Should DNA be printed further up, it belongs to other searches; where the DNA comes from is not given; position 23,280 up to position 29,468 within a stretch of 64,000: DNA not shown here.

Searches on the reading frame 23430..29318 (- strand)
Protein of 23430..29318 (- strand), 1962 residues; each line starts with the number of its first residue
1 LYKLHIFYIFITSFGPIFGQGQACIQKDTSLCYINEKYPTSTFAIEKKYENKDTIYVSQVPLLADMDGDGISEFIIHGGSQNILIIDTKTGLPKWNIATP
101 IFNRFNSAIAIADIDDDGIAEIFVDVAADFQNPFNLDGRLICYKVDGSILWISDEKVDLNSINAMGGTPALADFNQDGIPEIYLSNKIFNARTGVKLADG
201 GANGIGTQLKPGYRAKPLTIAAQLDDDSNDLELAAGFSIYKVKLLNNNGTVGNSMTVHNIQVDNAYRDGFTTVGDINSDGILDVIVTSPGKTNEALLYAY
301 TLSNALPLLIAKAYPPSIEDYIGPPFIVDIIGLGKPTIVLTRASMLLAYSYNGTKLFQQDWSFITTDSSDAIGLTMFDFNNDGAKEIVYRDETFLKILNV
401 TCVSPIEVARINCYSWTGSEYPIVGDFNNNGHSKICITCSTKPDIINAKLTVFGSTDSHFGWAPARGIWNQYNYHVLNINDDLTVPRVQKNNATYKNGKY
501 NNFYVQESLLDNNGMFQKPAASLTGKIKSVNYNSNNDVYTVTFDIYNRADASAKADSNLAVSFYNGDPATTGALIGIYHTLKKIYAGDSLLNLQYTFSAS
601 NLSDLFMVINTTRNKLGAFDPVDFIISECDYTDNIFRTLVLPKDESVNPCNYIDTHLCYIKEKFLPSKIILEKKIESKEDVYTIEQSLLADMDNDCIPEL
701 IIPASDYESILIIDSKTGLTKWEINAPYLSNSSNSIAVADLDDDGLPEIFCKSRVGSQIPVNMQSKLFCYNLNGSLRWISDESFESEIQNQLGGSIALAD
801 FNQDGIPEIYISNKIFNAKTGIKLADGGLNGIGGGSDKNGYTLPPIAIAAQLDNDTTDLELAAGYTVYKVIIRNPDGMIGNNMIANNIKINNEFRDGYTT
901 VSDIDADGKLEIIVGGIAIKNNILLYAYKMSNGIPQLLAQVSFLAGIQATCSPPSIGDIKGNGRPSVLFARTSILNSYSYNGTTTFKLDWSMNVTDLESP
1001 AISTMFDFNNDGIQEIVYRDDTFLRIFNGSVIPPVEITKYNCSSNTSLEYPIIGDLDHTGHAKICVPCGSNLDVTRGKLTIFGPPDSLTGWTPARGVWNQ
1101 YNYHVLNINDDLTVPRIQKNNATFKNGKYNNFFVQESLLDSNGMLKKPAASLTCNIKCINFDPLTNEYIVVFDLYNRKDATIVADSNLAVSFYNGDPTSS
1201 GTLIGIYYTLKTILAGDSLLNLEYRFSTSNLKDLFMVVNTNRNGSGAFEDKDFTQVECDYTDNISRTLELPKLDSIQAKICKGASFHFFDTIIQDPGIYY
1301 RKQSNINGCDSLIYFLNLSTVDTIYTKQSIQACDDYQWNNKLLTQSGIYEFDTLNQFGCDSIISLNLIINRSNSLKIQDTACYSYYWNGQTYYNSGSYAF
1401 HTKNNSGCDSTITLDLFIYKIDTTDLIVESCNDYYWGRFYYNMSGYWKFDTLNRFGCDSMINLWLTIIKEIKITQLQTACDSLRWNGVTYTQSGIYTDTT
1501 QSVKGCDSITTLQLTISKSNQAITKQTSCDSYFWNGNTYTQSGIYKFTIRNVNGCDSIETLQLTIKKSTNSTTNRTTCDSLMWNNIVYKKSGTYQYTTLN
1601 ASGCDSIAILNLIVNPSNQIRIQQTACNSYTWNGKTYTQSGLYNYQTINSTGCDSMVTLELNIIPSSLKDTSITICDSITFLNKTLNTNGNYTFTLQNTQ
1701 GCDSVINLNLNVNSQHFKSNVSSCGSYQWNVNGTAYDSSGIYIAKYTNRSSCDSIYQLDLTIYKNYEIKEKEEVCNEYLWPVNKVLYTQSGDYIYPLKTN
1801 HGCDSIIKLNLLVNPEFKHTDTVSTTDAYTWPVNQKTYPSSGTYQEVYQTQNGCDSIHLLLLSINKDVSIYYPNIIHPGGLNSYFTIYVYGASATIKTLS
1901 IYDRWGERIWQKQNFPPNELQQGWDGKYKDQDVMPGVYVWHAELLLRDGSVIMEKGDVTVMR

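Call 54: search_protein_families(library=pfam, proteins=[window:23430-29318:-], max_evalue=0.001)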
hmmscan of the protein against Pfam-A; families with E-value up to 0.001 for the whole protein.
window:23430-29318:- (1962 aa): 3 families
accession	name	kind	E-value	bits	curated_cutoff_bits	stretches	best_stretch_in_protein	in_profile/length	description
PF13517.12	FG-GAP_3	-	5.3e-39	133.1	26.9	3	691-750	1-60/61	FG-GAP-like repeat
PF01839.29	FG-GAP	-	4e-19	68.5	22.1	0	272-291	6-25/37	FG-GAP repeat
PF13585.12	CHU_C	-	6.2e-08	33.1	27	1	1872-1944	3-72/86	CHU_C Type IX secretion signal domain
